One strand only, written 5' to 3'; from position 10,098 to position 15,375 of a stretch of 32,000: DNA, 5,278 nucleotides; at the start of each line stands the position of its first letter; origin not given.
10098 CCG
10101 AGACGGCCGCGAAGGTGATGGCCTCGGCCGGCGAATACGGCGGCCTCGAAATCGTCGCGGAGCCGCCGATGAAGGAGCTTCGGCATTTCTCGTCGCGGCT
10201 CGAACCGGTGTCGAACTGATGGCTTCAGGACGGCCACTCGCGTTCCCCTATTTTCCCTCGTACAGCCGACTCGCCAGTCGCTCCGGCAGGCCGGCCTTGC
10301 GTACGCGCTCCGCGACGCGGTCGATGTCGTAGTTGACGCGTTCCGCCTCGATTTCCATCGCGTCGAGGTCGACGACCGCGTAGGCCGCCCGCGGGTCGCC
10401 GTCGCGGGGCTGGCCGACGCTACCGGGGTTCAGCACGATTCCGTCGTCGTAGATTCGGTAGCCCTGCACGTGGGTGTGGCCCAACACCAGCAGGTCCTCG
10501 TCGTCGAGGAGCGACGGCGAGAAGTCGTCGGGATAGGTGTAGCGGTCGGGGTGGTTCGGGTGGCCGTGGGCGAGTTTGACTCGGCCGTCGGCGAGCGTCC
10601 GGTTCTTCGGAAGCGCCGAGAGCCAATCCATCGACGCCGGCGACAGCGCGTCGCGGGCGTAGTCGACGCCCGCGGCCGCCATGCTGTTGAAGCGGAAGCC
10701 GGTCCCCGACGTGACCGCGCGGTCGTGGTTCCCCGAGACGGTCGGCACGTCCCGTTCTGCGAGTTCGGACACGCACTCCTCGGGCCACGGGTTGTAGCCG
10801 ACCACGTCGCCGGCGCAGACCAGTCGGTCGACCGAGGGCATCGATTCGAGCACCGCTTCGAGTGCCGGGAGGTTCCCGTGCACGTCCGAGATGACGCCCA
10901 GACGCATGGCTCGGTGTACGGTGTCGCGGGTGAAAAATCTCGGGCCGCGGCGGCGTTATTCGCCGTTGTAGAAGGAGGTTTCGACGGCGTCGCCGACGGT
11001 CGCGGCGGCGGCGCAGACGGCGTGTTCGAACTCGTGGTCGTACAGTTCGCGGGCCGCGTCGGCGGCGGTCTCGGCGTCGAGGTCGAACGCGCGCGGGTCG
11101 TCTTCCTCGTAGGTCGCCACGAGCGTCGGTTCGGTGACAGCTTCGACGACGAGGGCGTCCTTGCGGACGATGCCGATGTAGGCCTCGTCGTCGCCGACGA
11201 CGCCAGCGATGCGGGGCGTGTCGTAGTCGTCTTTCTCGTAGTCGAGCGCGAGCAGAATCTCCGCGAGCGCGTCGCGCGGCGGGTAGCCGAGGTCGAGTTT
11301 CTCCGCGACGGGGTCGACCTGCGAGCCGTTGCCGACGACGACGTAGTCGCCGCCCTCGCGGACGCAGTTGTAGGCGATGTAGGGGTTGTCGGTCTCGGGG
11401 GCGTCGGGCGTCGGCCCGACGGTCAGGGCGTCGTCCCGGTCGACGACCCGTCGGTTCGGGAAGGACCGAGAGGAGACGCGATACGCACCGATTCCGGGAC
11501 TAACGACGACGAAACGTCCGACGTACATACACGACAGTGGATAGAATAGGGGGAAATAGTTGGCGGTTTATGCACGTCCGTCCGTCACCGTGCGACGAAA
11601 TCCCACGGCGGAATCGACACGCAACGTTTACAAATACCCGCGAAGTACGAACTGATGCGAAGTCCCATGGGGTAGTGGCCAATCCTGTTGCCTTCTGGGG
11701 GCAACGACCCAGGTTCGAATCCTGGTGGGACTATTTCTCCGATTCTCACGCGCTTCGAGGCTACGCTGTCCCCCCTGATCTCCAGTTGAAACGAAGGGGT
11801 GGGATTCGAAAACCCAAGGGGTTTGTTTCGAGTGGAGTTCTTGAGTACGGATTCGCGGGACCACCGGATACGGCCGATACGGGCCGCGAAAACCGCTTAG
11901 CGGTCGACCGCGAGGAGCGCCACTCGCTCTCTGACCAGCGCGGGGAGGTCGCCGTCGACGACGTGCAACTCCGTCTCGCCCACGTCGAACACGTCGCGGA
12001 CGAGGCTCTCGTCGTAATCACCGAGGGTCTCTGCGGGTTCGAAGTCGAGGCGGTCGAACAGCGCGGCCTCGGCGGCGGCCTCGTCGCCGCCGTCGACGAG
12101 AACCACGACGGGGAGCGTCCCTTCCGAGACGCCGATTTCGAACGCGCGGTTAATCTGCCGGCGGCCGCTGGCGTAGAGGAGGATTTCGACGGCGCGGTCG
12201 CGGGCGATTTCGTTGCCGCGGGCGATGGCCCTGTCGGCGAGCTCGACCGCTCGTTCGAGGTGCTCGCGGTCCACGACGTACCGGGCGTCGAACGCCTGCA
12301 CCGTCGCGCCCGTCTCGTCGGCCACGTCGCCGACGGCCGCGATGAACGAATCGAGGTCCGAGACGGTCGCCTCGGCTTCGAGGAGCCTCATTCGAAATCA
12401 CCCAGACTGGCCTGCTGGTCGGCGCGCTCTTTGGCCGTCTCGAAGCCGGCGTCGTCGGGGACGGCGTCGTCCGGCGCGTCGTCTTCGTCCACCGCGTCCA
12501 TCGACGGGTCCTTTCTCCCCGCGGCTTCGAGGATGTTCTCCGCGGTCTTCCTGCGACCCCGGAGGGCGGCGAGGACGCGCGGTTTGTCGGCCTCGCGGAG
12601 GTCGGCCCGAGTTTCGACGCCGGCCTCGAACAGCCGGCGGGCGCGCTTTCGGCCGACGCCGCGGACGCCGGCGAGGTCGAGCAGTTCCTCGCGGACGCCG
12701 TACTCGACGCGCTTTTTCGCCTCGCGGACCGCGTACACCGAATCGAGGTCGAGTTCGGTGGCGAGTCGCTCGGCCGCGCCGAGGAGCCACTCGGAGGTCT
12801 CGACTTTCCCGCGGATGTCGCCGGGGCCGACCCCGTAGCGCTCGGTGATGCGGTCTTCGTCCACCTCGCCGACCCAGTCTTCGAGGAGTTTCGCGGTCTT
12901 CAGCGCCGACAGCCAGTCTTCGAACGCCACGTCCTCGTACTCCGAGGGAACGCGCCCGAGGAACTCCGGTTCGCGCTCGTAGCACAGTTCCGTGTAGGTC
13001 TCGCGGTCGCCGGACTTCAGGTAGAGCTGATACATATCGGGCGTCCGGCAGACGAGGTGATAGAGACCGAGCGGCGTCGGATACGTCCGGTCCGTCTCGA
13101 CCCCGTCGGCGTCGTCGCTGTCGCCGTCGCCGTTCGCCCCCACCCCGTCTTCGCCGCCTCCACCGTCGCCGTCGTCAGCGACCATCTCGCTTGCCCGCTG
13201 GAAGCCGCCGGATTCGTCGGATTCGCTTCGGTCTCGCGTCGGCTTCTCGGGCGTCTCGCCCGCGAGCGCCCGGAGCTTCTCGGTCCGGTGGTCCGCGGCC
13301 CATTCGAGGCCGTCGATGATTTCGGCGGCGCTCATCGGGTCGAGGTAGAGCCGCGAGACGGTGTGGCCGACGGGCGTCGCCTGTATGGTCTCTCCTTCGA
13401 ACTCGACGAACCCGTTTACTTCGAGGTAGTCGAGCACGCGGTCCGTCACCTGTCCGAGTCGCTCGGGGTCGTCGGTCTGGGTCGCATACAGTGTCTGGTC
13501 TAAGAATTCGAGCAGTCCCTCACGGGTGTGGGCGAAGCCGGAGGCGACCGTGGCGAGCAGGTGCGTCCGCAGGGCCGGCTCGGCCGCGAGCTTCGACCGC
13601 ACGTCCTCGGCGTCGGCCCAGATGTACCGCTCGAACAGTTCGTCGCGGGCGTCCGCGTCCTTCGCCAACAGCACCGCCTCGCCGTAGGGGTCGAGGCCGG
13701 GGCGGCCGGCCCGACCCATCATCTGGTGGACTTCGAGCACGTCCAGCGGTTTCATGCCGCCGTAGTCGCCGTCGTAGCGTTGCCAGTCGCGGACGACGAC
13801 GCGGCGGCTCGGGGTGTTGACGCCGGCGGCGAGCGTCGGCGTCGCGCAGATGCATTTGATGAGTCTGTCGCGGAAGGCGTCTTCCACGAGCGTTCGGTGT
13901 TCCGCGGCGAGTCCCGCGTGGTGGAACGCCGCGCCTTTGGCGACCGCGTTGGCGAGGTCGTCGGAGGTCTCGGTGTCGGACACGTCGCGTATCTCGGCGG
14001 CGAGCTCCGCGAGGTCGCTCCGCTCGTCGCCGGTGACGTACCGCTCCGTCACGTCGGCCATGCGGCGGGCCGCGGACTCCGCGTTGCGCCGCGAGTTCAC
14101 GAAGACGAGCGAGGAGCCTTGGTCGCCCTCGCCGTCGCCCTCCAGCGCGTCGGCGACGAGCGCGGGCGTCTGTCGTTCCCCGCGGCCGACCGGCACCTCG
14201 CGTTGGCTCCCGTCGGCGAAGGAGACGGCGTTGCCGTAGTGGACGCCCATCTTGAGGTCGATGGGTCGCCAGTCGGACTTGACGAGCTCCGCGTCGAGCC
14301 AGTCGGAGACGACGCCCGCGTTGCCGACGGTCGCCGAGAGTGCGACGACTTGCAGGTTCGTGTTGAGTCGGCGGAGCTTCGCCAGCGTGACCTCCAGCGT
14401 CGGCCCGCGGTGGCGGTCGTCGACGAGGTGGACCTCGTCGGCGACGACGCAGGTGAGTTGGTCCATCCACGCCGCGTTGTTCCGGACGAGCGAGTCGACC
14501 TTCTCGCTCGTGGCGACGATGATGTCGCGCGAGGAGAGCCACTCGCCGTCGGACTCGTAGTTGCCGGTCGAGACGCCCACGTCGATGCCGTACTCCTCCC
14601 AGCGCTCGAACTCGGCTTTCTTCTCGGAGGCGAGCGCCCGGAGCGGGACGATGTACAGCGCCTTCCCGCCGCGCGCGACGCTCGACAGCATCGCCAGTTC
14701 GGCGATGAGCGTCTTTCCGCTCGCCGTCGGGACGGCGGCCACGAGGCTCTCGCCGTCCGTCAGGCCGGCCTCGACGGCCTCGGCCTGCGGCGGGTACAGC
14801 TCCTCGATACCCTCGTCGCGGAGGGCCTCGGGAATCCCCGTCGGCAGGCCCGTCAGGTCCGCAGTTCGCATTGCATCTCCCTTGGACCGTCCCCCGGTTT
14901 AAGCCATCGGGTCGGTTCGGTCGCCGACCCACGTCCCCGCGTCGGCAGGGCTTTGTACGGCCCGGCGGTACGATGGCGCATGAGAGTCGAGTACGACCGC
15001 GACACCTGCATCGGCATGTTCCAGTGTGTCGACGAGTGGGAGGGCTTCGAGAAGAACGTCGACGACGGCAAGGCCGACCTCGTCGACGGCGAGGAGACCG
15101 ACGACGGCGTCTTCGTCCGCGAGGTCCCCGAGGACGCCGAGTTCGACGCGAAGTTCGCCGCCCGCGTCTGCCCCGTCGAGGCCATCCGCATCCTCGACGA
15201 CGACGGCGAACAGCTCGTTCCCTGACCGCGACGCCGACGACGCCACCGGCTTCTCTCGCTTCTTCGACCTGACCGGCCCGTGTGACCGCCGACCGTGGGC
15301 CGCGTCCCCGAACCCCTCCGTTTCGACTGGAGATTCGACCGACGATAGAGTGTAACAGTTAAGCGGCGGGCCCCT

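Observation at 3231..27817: ORB-like 21-mers are dispersed far outside the origin, mostly in 3' intergenic regions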

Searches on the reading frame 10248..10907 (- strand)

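Call 29: search_protein_families(library=pfam, proteins=[window:10248-10907:-])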
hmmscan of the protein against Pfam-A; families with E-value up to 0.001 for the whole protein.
window:10248-10907:- (219 aa): 2 families
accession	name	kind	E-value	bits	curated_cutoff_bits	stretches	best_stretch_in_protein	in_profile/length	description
PF12850.12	Metallophos_2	-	4.7e-26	92.1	27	1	1-182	1-152/154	Calcineurin-like phosphoesterase superfamily domain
PF00149.33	Metallophos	-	5.3e-15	56.8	21.5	1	1-147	1-190/191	Calcineurin-like phosphoesterase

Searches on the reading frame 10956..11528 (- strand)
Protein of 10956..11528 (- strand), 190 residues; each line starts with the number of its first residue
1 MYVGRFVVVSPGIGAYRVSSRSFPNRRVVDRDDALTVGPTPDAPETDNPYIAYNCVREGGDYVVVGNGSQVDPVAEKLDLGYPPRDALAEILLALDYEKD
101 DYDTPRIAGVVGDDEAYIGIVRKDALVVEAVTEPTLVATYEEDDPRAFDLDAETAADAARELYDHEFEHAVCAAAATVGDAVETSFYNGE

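Call 29: search_protein_families(library=pfam, proteins=[window:10956-11528:-])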
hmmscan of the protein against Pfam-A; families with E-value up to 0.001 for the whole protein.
window:10956-11528:- (190 aa): 1 family
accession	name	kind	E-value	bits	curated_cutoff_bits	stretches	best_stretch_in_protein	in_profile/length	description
PF07826.16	IMP_cyclohyd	-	2.6e-63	213.5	28.1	1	2-178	1-188/192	IMP cyclohydrolase-like protein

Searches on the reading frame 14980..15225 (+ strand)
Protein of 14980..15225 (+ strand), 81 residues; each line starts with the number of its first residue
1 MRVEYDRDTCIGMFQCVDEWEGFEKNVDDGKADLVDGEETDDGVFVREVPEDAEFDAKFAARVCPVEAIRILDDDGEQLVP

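Call 69: search_protein_families(library=pfam, proteins=[window:14980-15225:+])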
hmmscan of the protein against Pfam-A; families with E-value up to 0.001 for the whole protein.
window:14980-15225:+ (81 aa): 2 families
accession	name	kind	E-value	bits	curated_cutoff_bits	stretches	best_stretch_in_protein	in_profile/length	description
PF13459.11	Fer4_15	-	6.7e-23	81.6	22.4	1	3-71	1-66/66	4Fe-4S single cluster domain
PF13370.11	Fer4_13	-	8.6e-05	23.6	24.5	1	6-70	2-57/58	4Fe-4S single cluster domain of Ferredoxin I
